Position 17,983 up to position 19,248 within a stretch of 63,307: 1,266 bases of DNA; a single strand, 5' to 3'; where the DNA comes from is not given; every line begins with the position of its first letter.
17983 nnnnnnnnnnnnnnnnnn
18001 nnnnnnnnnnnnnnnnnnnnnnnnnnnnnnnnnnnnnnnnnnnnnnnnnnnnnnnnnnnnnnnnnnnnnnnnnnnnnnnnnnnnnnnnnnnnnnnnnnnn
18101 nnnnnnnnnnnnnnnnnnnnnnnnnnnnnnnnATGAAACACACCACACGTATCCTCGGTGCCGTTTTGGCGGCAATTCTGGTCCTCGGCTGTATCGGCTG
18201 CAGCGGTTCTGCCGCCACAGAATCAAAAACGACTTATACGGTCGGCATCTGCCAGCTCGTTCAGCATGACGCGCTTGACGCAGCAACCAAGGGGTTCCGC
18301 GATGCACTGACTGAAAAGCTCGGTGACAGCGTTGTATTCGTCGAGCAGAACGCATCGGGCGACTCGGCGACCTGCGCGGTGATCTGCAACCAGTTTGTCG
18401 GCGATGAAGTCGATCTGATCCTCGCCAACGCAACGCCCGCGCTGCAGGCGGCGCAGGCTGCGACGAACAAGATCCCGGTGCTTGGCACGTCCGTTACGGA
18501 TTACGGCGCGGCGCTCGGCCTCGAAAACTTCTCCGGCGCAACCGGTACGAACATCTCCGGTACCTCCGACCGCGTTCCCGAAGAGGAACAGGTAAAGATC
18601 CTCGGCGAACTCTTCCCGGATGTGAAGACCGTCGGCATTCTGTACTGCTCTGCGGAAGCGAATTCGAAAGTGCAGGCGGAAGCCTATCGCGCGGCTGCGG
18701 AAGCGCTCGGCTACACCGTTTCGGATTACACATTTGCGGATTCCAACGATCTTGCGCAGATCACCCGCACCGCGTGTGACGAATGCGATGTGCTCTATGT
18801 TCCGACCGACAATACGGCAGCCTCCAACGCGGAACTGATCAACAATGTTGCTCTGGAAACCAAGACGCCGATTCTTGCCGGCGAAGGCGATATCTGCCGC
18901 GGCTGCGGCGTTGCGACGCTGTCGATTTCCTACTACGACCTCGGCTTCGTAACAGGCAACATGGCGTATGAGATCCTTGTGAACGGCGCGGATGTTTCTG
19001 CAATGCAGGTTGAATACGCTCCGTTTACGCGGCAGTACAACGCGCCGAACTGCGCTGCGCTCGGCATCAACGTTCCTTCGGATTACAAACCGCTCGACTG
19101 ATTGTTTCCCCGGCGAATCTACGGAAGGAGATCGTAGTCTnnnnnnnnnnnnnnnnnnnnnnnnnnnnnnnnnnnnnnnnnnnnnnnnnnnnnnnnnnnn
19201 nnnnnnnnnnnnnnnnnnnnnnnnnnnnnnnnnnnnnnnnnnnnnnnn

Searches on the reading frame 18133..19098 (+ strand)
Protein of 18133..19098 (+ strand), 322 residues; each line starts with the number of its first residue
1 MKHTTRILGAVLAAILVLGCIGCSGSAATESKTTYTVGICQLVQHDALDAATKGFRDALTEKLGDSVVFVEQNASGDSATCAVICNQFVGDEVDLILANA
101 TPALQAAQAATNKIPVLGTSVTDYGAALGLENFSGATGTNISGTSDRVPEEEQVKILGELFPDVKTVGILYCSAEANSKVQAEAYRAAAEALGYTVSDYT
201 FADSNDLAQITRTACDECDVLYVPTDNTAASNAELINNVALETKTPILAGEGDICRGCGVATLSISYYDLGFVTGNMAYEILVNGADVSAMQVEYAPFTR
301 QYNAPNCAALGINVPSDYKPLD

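Call 8: find_homologous_proteins(query=window:18133-19098:+, max_evalue=1e-20)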
Query window:18133-19098:+ (322 aa): 8000 proteins with E <= 1e-20 among 8000 candidates; the best 120 are listed.
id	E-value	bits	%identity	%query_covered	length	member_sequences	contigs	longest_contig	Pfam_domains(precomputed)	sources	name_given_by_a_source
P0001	2.3e-205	698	100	100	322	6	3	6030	PF04392.19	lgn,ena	-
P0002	7.0e-167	572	82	99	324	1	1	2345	PF04392.19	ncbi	-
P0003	4.6e-156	537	76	100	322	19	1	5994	PF04392.19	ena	-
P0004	1.4e-146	505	72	100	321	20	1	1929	PF04392.19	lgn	-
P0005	1.5e-146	505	71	100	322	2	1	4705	PF04392.19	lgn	-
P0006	2.9e-146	504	71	99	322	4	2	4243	PF13407.13,PF04392.19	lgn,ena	-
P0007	5.4e-146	504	72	100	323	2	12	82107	PF04392.19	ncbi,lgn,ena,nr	ncbi:MAG: ABC transporter substrate-binding protein [Clostridia bacterium]|nr:ABC transporter substr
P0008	2.9e-144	498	72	95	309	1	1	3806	PF04392.19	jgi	-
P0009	3.8e-141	488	70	97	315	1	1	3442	PF04392.19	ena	-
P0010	1.2e-140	486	70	100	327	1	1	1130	PF04392.19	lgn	-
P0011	2.2e-140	485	70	100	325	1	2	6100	PF04392.19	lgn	-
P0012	3.6e-140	484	69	100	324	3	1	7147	PF04392.19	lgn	-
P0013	4.8e-140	484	72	93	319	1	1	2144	PF04392.19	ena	-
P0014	5.4e-140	484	70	98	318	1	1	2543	PF04392.19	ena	-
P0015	1.2e-139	483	70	98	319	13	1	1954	PF04392.19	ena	-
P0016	2.4e-139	482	70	98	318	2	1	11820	PF04392.19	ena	-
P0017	3.2e-139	481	73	91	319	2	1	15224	PF04392.19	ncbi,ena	-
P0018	5.3e-139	481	70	98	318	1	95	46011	PF04392.19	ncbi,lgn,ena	-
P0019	5.8e-139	480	70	98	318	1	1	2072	PF04392.19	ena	-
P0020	6.2e-139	480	70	98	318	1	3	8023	PF04392.19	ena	-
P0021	6.3e-139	480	69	98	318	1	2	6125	PF04392.19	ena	-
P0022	7.8e-139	480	70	93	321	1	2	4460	PF04392.19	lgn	-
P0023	8.0e-139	480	71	99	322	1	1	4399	PF04392.19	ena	-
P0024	1.3e-138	479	69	98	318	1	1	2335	PF04392.19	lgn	-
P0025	1.6e-138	479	72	92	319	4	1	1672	PF04392.19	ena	-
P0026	1.8e-138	479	69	98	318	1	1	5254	PF04392.19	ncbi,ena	-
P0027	2.3e-138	478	69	98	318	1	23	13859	PF04392.19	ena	-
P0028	2.5e-138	478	69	98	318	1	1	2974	PF04392.19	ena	-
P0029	2.6e-138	478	69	98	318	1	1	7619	PF04392.19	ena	-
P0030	2.9e-138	478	70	98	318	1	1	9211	PF04392.19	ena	-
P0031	4.7e-138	477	69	98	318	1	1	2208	PF04392.19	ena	-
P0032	5.4e-138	477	-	-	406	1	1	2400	PF13407.13,PF04392.19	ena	-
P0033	5.5e-138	477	69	98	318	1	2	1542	PF04392.19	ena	-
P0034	6.0e-138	477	73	91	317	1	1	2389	PF04392.19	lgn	-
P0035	6.1e-138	477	69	98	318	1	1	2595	PF04392.19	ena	-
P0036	6.3e-138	477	69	98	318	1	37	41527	PF04392.19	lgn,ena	-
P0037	6.3e-138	477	70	97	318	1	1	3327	PF04392.19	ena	-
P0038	6.6e-138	477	69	98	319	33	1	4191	PF04392.19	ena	-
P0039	6.8e-138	477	69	98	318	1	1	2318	PF04392.19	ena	-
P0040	7.6e-138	477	70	97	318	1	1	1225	PF04392.19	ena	-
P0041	8.8e-138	477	69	98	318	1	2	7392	PF04392.19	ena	-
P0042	1.1e-137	476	70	96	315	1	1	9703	PF04392.19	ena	-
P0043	1.1e-137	476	69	98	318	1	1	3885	PF04392.19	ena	-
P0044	1.4e-137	476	69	98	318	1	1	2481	PF04392.19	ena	-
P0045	2.1e-137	475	69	98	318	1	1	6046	PF04392.19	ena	-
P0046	2.7e-137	475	69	98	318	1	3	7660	PF04392.19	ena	-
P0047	2.9e-137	475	69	98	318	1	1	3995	PF04392.19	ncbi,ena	-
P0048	1.1e-136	473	69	98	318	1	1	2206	PF04392.19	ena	-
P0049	1.7e-136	472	68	100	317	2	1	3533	PF04392.19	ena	-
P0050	1.9e-136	472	68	97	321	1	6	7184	PF04392.19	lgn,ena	-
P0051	2.0e-136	472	70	94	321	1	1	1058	PF04392.19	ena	-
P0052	2.1e-136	472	68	97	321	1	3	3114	PF04392.19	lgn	-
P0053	4.3e-136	471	67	97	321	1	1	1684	PF04392.19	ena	-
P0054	4.7e-136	471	69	97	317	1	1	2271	PF04392.19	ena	-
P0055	5.4e-136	471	67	97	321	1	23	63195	PF04392.19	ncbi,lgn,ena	-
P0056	7.5e-136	470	67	97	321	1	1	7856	PF04392.19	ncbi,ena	-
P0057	7.8e-136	470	67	100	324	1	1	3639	PF04392.19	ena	-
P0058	9.8e-136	470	67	97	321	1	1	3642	PF04392.19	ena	-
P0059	1.2e-135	470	71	90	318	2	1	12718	PF04392.19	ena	-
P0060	1.6e-135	469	67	97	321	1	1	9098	PF04392.19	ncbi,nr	ncbi:MAG: ABC transporter substrate-binding protein [Firmicutes bacterium]|nr:ABC transporter substr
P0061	1.8e-135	469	68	98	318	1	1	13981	PF04392.19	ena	-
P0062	3.6e-135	468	67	97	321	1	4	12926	PF04392.19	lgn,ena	-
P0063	4.3e-135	468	74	90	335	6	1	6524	PF04392.19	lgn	-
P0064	5.4e-135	467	70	97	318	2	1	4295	PF04392.19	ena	-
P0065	8.2e-135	467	69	94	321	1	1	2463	PF04392.19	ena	-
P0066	8.4e-134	463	73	92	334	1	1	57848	PF04392.19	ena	-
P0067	1.7e-133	462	67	98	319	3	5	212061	PF04392.19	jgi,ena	-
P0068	1.9e-133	462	67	97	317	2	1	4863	PF04392.19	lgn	-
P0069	3.7e-133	461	68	98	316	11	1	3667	PF04392.19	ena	-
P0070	6.5e-133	461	67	98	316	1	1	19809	PF04392.19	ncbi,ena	-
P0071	9.5e-133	460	72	89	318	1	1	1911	PF04392.19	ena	-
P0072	1.1e-132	460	72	89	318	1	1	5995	PF04392.19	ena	-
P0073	1.2e-132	460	71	89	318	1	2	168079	PF04392.19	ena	-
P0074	1.3e-132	460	69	93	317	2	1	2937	PF04392.19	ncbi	-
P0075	1.5e-132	459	67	98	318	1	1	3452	PF13407.13,PF04392.19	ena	-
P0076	1.8e-132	459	72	89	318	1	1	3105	PF04392.19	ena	-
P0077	2.0e-132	459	72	89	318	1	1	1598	PF04392.19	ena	-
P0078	2.6e-132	459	72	89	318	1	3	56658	PF13407.13,PF04392.19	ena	-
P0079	3.3e-132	458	67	98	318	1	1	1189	PF04392.19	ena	-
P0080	4.1e-132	458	72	89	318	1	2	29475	PF13407.13,PF04392.19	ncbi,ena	-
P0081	6.3e-132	457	72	89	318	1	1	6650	PF04392.19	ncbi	-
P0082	6.5e-132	457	67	98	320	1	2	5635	PF13407.13,PF04392.19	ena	-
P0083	6.6e-132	457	67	98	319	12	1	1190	PF04392.19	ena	-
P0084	7.5e-132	457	72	89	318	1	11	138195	PF04392.19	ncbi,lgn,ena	-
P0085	8.1e-132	457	72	89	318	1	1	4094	PF04392.19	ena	-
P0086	8.2e-132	457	72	89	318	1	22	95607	PF13407.13,PF04392.19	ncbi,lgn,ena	-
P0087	8.8e-132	457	68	96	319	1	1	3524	PF04392.19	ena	-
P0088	1.2e-131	456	71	89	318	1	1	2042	PF04392.19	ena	-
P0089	1.9e-131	456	71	89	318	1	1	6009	PF13407.13,PF04392.19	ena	-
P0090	2.4e-131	455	71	89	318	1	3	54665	PF13407.13,PF04392.19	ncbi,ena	-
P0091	3.0e-131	455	68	97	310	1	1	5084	PF13407.13,PF04392.19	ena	-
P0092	3.1e-131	455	66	100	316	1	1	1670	PF04392.19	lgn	-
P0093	3.4e-131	455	72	89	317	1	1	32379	PF13407.13,PF04392.19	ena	-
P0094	3.9e-131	455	72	89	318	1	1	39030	PF04392.19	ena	-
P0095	4.1e-131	455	72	89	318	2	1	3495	PF04392.19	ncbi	-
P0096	4.5e-131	455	72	89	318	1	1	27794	PF13407.13,PF04392.19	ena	-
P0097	4.6e-131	454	66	98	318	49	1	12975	PF13407.13,PF04392.19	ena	-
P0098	4.9e-131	454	66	98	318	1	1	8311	PF04392.19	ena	-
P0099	5.8e-131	454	66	98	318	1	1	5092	PF13407.13,PF04392.19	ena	-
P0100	7.8e-131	454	71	89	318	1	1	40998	PF13407.13,PF04392.19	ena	-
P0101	8.5e-131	454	66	98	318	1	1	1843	PF04392.19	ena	-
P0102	1.1e-130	453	67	97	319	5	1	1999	PF04392.19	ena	-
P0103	1.2e-130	453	66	98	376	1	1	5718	PF04392.19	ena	-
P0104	1.4e-130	453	72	89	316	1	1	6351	PF13407.13,PF04392.19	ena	-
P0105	1.5e-130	453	66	98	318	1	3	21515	PF04392.19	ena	-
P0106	1.6e-130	453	72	89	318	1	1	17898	PF04392.19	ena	-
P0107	1.7e-130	453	67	93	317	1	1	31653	PF04392.19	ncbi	-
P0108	1.7e-130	453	68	98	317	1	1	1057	PF04392.19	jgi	jgi:putative ABC transport system substrate-binding protein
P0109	2.0e-130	452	66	98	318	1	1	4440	PF04392.19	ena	-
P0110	2.0e-130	452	65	100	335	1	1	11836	PF04392.19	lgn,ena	-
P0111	2.6e-130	452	70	90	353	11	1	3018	PF04392.19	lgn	-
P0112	3.1e-130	452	70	89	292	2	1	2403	PF04392.19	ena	-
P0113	3.5e-130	452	71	90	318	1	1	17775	PF04392.19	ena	-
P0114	6.1e-130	451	70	89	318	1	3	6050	PF04392.19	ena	-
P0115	8.3e-130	450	66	98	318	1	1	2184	PF04392.19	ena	-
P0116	8.5e-130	450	70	89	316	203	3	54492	PF04392.19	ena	-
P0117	8.8e-130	450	70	90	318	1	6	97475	PF04392.19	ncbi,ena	-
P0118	9.4e-130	450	70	89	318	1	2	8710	PF04392.19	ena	-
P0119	1.6e-129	449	67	99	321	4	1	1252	PF04392.19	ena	-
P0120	1.7e-129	449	65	98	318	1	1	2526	PF04392.19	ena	-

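Call 9: search_protein_families(library=pfam, proteins=[window:18133-19098:+])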
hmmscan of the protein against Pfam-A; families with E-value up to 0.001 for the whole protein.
window:18133-19098:+ (322 aa): 1 family
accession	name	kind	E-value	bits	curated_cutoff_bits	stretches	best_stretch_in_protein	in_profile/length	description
PF04392.18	ABC_sub_bind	-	5.6e-53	180.5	25.9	1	37-295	2-261/293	ABC transporter substrate binding protein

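Call 12: find_related_loci(query=A1, collection=genome_contigs, flank=3000)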
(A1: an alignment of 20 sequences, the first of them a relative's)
Query A1 (322 aa) in genome_contigs; peptide patterns used: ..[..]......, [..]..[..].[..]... (x = any residue, [..] = any of these).
599 stretches matched a pattern (row limit reached: there are more); 593 encode a relative of the query (tblastn E <= 1e-3); the best 80 are kept; 80 distinct loci.
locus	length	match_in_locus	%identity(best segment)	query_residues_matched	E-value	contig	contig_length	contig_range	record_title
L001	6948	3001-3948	65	3-322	8e-135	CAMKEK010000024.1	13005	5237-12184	MAG: uncultured Clostridia bacterium isolate SRR12081294_bin.13_metaWRAP_v1.3_MAG genome assembly, contig: ERZ12289768.6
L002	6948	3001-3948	64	3-322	4e-133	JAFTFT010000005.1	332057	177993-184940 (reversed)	MAG: Oscillospiraceae bacterium isolate RGIG3778 Roe_deer_Abomasum-4__c375, whole genome shotgun sequence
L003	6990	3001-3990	62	2-318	2e-126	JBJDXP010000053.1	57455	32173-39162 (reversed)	MAG: Candidatus Limivicinus sp. isolate LOHA37_bin.003 NODE_187_length_57455_cov_26.314599, whole genome shotgun sequenc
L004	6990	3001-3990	62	2-318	2e-126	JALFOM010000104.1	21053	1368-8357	MAG: Clostridiales bacterium isolate SUG867 k141_361421, whole genome shotgun sequence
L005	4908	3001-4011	60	1-322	2e-126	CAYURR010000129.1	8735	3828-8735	MAG TPA_asm: uncultured Defluviitaleaceae bacterium isolate SRP242652_co2_45 genome assembly, contig: NODE_8598_length_8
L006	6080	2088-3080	63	6-318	3e-126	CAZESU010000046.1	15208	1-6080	MAG TPA_asm: uncultured Oscillospiraceae bacterium isolate SRP222994_co1_99 genome assembly, contig: NODE_8189_length_15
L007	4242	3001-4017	59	1-318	4e-125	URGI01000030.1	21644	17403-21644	uncultured Clostridiales bacterium isolate UMGS975 genome assembly, contig: NODE_470_length_21644_cov_15.242083, whole g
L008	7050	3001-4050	58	1-318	1e-124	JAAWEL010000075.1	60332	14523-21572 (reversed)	MAG: Lachnospiraceae bacterium isolate ABMPRH_194_1 k141_1522003, whole genome shotgun sequence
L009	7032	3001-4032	58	1-319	4e-124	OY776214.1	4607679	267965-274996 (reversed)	MAG: uncultured Sporobacter sp. isolate 345903d0-cd28-47e6-9f6f-9f74e2cead0e genome assembly, chromosome: 1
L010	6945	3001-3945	61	6-318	1e-123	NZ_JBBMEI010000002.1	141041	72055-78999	Blautia intestinihominis strain CLA-AA-H95 CLAAAH95_contig_2_length_141041, whole genome shotgun sequence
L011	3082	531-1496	61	15-321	1e-127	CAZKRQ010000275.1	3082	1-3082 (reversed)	MAG TPA_asm: uncultured Oscillospiraceae bacterium isolate SRP287540_co1_301 genome assembly, contig: NODE_34544_length_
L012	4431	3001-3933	63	3-318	3e-123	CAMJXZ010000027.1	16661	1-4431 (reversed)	MAG: uncultured Clostridia bacterium isolate SRR12081293_bin.2_metaWRAP_v1.3_MAG genome assembly, contig: ERZ12289773.51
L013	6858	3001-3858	65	34-318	1e-122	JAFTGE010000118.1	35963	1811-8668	MAG: Oscillospiraceae bacterium isolate RGIG3789 Roe_deer_Abomasum-5__c170130, whole genome shotgun sequence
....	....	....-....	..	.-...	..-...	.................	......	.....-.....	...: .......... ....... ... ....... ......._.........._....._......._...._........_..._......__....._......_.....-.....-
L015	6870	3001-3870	64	34-322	1e-122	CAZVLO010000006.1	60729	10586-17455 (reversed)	MAG TPA_asm: uncultured Papillibacter sp. isolate SRP239243_co1_361 genome assembly, contig: NODE_528_length_60729_cov_3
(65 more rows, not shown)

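Call 18: search_solved_structures(query=window:18133-19098:+, max_evalue=0.00001)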
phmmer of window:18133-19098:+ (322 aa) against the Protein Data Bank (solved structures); distinct sequences matched with E-value up to 0.00001: 3.
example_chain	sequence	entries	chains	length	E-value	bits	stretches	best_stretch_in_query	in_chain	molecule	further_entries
6hni_A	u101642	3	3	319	5.9e-50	173.3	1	29-317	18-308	ABC-type transport system, sugar-family extracellular solute-binding protein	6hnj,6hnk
3lft_A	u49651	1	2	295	6e-42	147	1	36-316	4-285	uncharacterized protein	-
3lkv_A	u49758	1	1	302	2.3e-37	132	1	32-316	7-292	uncharacterized CONSERVED DOMAIN PROTEIN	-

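Call 23: search_solved_structures(query=window:18133-19098:+, max_evalue=0.00001, show_alignments=3)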
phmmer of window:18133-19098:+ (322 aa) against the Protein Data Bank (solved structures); distinct sequences matched with E-value up to 0.00001: 3.
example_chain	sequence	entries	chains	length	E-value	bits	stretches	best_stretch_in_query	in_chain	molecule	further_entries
6hni_A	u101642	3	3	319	5.9e-50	173.3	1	29-317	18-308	ABC-type transport system, sugar-family extracellular solute-binding protein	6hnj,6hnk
3lft_A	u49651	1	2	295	6e-42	147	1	36-316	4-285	uncharacterized protein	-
3lkv_A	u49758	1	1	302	2.3e-37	132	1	32-316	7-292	uncharacterized CONSERVED DOMAIN PROTEIN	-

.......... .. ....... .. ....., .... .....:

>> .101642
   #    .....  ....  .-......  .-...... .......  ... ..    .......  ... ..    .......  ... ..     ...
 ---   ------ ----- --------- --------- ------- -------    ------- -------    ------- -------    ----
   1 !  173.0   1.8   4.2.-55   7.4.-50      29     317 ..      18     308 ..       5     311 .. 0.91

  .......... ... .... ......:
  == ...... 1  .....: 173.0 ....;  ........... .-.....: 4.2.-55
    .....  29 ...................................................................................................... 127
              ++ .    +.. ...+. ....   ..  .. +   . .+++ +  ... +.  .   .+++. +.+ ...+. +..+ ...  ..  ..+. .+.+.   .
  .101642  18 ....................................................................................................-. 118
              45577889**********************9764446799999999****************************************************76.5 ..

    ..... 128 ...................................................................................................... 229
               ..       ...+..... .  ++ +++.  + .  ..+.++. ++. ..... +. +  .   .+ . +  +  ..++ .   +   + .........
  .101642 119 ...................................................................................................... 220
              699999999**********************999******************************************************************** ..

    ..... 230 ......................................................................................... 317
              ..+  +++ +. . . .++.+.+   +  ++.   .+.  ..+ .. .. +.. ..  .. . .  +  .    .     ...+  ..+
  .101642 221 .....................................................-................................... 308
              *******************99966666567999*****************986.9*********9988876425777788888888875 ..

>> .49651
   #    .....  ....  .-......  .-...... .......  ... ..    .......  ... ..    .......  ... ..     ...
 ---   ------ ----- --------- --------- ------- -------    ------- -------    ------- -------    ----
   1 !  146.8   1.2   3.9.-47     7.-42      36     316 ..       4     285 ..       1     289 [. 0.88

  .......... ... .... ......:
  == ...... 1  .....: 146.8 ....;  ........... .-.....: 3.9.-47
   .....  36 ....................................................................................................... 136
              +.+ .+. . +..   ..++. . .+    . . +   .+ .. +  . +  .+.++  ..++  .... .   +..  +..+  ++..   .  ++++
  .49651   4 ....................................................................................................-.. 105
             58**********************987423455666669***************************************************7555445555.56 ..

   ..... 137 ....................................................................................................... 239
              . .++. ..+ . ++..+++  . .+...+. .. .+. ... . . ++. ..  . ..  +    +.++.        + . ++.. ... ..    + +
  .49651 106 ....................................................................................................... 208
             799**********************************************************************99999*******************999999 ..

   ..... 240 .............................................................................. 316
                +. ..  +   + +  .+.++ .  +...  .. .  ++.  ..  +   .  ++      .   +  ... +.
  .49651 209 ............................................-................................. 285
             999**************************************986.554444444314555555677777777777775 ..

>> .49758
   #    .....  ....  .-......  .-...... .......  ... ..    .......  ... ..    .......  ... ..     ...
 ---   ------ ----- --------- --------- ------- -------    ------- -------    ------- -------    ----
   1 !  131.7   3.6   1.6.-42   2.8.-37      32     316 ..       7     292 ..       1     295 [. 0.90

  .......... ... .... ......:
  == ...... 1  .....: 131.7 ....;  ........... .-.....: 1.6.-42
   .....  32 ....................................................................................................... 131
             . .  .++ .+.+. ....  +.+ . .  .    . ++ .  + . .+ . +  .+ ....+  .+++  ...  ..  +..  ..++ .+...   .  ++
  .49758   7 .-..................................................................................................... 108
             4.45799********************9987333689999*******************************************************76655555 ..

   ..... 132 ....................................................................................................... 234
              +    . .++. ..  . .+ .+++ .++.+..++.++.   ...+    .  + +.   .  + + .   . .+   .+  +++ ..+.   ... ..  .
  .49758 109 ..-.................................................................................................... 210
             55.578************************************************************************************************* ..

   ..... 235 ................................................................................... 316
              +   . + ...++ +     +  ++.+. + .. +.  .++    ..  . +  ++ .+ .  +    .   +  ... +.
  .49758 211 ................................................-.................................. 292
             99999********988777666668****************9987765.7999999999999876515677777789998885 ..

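Call 29: find_encoding_contigs(protein=P0002, flank=1500, max_places=3)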
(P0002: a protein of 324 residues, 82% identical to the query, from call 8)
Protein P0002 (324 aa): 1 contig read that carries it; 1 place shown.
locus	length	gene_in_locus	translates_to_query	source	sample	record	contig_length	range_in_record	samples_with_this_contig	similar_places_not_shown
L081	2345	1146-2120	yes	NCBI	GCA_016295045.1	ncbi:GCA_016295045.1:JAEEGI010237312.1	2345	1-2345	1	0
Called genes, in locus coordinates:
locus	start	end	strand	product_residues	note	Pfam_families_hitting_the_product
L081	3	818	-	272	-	?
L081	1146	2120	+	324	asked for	PF04392:ABC_sub_bind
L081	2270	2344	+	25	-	?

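Call 30: find_encoding_contigs(protein=P0003, flank=1500, max_places=3)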
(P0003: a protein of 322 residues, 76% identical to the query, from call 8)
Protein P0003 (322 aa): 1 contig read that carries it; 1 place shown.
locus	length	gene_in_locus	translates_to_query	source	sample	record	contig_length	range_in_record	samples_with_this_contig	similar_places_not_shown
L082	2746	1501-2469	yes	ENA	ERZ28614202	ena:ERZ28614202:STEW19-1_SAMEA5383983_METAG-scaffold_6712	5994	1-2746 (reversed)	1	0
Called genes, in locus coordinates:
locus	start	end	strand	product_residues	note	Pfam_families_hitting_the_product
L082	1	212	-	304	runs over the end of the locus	PF00483:NTP_transferase, PF12804:NTP_transf_3 (faint)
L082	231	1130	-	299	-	PF09924:LPG_synthase_C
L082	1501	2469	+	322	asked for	PF04392:ABC_sub_bind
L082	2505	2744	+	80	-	?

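Call 33: find_encoding_contigs(protein=P0005, flank=1200, max_places=2)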
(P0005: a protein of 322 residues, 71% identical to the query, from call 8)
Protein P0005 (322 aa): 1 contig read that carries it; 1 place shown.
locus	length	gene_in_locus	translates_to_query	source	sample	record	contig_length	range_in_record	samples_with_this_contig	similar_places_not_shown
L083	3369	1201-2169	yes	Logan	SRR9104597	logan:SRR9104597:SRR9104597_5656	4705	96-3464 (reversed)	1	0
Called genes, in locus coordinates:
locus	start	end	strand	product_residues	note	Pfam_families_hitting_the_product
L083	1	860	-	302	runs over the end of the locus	PF09924:LPG_synthase_C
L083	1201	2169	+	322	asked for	PF04392:ABC_sub_bind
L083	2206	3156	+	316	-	PF02653:BPD_transp_2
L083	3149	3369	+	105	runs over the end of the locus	?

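Call 34: find_encoding_contigs(protein=P0007, flank=1200, max_places=2)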
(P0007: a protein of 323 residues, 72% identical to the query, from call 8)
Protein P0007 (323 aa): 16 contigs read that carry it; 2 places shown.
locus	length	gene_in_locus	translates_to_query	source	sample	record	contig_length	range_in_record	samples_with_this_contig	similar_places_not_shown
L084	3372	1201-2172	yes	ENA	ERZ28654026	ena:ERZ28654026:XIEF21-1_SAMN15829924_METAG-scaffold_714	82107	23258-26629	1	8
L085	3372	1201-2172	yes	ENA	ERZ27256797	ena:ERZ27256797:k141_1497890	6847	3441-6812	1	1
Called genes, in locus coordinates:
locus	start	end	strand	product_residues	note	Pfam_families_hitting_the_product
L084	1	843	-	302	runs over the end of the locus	PF09924:LPG_synthase_C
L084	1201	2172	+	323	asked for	PF04392:ABC_sub_bind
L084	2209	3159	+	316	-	PF02653:BPD_transp_2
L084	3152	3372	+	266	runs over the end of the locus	PF02463:SMC_N (weak), PF00005:ABC_tran, PF13304:AAA_21 (faint)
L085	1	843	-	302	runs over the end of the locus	PF09924:LPG_synthase_C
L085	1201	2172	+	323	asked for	PF04392:ABC_sub_bind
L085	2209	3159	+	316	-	PF02653:BPD_transp_2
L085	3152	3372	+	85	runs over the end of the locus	?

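Call 35: find_encoding_contigs(protein=P0012, flank=1200, max_places=2)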
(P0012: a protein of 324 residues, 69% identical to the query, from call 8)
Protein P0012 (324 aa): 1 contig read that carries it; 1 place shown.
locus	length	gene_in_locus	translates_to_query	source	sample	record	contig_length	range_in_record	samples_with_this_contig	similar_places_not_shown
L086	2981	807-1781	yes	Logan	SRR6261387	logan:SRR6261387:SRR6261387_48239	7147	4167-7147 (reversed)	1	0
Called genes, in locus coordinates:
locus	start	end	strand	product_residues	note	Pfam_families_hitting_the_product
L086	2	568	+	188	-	?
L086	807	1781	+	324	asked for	PF04392:ABC_sub_bind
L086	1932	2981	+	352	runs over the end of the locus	PF02653:BPD_transp_2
